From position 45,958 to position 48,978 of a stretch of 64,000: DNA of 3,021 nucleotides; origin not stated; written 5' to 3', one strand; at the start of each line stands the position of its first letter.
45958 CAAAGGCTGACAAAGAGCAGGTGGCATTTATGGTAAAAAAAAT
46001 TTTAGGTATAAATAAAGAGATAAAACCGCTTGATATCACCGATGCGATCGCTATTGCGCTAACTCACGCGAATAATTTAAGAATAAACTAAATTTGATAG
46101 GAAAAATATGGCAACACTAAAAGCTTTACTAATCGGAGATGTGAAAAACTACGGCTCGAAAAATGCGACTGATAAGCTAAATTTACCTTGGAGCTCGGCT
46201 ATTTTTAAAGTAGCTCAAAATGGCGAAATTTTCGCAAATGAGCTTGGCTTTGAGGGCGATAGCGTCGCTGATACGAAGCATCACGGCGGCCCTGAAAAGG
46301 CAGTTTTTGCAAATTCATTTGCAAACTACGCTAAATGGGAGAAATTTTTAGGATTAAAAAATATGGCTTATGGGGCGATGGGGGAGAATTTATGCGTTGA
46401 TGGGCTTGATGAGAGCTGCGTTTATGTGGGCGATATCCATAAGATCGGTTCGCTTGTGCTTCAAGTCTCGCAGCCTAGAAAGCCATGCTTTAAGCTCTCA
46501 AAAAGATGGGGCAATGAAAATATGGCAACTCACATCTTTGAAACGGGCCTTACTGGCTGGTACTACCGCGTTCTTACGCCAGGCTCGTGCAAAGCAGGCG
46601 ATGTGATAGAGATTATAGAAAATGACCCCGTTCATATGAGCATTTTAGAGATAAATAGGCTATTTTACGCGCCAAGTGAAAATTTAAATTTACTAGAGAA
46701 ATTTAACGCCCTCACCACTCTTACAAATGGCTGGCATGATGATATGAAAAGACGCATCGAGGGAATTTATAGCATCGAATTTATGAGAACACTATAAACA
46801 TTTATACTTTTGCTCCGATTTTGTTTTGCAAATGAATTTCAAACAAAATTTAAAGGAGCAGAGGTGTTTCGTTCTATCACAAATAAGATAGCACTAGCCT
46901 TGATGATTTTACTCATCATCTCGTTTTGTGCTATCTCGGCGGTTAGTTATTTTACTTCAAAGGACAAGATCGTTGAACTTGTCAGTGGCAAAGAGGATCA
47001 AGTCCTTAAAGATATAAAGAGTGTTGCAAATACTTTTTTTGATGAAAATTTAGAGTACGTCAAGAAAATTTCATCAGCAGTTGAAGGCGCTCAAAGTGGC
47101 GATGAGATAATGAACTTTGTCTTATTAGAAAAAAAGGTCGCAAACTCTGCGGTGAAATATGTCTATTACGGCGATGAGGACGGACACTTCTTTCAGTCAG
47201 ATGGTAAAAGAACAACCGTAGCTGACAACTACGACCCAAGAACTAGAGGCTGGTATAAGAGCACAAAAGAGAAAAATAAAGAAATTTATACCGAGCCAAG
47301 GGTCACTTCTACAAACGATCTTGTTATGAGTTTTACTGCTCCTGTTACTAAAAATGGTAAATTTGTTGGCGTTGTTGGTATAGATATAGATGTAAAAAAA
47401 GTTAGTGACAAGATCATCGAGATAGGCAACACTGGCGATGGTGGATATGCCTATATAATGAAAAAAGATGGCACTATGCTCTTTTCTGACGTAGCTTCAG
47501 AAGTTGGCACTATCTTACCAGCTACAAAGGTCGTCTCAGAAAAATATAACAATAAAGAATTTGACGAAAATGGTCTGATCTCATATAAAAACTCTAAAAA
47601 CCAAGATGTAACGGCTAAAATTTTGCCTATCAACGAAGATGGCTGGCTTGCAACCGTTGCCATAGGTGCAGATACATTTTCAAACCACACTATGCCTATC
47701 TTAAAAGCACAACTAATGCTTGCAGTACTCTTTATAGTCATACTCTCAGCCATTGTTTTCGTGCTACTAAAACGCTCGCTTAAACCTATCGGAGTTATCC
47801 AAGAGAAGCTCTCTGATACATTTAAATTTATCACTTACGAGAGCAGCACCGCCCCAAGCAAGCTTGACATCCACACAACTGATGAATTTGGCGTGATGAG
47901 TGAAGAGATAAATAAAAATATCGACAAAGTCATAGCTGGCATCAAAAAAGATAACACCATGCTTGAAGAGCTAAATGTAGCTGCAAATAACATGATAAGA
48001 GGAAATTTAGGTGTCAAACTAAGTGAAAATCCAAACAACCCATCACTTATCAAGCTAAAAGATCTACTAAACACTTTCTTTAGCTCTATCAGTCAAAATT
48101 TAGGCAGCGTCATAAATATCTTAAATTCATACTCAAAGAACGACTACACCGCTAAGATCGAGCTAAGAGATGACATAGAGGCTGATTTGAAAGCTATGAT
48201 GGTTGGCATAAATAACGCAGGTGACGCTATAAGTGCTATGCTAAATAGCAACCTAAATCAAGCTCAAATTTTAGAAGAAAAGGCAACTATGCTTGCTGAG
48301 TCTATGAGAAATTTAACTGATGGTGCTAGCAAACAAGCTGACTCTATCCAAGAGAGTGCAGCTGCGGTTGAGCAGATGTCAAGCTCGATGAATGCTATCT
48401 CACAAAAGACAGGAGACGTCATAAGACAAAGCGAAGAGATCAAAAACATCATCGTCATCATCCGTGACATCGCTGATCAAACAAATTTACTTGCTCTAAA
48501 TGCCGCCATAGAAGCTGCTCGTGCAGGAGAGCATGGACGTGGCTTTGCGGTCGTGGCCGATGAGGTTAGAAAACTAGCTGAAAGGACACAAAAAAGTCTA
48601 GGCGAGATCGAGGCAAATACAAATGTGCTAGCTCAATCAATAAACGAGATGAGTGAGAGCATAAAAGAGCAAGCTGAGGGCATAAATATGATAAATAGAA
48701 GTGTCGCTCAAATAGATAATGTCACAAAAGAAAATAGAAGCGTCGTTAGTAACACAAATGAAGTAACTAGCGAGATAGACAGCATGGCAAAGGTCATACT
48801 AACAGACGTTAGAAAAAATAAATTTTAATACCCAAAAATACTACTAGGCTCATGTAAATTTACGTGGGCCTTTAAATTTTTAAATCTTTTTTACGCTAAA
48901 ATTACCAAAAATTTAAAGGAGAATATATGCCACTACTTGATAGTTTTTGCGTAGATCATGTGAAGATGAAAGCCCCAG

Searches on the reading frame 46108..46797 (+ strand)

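Call 62: search_protein_families(library=pfam, proteins=[window:46108-46797:+], max_evalue=0.00001)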
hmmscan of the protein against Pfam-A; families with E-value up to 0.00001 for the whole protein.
window:46108-46797:+ (229 aa): 1 family
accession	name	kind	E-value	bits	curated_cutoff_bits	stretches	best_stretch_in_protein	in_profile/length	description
PF03473.23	MOSC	-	3e-33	114.8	22.7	1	55-168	1-120/120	MOSC domain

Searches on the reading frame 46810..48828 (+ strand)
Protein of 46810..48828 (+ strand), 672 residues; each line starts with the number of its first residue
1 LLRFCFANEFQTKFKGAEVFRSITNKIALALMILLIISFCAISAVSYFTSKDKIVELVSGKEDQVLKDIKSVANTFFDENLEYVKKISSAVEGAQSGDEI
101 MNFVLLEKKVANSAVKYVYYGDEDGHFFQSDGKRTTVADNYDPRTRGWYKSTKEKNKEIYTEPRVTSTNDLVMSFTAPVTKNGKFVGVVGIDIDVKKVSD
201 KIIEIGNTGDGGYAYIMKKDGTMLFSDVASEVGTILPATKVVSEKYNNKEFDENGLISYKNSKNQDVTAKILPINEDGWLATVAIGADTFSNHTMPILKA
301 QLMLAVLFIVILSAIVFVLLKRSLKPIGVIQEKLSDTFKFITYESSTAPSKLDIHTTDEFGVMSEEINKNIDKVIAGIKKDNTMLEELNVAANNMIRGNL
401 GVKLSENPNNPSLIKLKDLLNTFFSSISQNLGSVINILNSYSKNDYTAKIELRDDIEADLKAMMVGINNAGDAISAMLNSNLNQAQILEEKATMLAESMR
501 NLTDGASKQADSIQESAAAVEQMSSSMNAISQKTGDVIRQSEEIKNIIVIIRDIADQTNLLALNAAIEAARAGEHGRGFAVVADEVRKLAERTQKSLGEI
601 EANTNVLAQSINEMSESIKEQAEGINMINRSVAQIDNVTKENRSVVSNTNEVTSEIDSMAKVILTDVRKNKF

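Call 62: search_protein_families(library=pfam, proteins=[window:46810-48828:+], max_evalue=0.00001)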
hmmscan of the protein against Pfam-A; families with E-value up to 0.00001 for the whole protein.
window:46810-48828:+ (672 aa): 3 families
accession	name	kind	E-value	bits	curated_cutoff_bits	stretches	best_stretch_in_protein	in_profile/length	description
PF00015.26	MCPsignal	-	2.4e-33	115.8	34.6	1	528-661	19-149/172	Methyl-accepting chemotaxis protein (MCP) signalling domain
PF02743.24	dCache_1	-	5.9e-20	72.3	45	1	66-279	15-235/240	Cache domain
PF22673.2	MCP-like_PDC_1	-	4.3e-11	43.7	27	1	104-198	20-111/113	Methyl-accepting chemotaxis protein-like, first PDC sensor domain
